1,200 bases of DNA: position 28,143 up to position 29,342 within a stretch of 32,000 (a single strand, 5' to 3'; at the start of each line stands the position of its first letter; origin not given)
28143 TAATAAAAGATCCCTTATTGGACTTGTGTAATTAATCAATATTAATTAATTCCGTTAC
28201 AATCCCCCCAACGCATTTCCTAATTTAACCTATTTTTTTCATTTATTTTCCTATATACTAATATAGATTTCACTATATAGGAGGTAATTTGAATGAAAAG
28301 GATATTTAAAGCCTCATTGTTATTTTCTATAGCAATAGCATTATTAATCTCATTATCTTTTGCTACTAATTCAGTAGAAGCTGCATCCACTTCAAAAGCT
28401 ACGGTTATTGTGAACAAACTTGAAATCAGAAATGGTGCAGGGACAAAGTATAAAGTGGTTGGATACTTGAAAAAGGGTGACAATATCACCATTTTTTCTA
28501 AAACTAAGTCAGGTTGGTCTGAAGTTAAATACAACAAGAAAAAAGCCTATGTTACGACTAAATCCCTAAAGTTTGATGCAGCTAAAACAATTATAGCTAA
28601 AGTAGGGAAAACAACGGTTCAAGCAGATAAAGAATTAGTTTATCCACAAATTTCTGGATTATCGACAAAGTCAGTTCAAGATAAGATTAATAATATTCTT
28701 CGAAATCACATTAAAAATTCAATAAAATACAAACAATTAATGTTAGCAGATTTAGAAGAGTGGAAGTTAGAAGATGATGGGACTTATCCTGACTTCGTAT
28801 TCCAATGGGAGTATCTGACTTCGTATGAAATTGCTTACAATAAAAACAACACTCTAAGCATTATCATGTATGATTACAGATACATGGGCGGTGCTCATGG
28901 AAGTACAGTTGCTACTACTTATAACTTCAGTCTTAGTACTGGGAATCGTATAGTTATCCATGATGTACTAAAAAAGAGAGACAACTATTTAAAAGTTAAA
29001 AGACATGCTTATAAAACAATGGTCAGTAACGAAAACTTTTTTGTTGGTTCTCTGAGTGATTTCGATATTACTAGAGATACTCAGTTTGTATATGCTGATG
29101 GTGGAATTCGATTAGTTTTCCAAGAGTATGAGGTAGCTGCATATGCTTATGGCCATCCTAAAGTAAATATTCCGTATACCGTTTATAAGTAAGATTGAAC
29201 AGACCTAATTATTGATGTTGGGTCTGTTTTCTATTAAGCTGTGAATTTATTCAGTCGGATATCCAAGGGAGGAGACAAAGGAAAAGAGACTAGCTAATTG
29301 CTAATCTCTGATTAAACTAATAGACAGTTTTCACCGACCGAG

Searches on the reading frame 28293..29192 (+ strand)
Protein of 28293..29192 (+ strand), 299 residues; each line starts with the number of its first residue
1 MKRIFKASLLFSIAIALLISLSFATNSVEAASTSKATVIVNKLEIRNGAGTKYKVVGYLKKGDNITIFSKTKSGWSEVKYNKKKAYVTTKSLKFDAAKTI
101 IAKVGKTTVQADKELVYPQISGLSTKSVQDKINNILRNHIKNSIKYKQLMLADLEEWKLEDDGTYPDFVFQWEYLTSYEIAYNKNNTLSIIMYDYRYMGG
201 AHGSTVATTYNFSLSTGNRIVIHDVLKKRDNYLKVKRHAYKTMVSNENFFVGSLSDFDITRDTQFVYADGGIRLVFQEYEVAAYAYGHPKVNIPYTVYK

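Call 11: search_protein_families(library=pfam, proteins=[window:28293-29192:+], max_evalue=0.01)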
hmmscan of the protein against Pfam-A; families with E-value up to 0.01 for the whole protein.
window:28293-29192:+ (299 aa): 4 families
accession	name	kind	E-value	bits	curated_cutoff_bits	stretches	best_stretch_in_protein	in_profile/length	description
PF13739.11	PdaC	-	1.4e-17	65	29.1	1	114-205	11-95/95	Deacetylase PdaC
PF11738.13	DUF3298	-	3.6e-12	47.5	24.1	1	249-295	41-83/84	Protein of unknown function (DUF3298)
PF08239.17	SH3_3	-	2e-09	38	27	1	43-92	3-53/54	Bacterial SH3 domain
PF00018.34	SH3_1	-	0.0013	18.7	22.9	1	59-82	16-39/48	SH3 domain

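Call 20: find_encoding_contigs(protein=window:28293-29192:+, flank=10000, max_places=10)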
Protein window:28293-29192:+ (299 aa): 1 contig read that carries it; 1 place shown.
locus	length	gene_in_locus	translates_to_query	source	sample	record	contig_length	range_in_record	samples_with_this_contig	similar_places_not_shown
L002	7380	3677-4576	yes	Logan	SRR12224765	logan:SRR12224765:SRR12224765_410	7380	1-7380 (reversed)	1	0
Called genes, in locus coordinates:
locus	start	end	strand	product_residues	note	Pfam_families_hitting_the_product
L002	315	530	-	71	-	-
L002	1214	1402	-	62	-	-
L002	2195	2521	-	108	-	-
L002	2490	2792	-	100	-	PF06605:Prophage_tail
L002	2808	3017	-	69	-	PF06605:Prophage_tail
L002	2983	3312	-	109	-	-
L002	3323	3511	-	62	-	-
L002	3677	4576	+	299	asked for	PF08239:SH3_3, PF13739:PdaC, PF11738:DUF3298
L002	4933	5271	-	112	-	-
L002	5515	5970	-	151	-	PF01381:HTH_3, PF13443:HTH_26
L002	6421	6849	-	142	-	-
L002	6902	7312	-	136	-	-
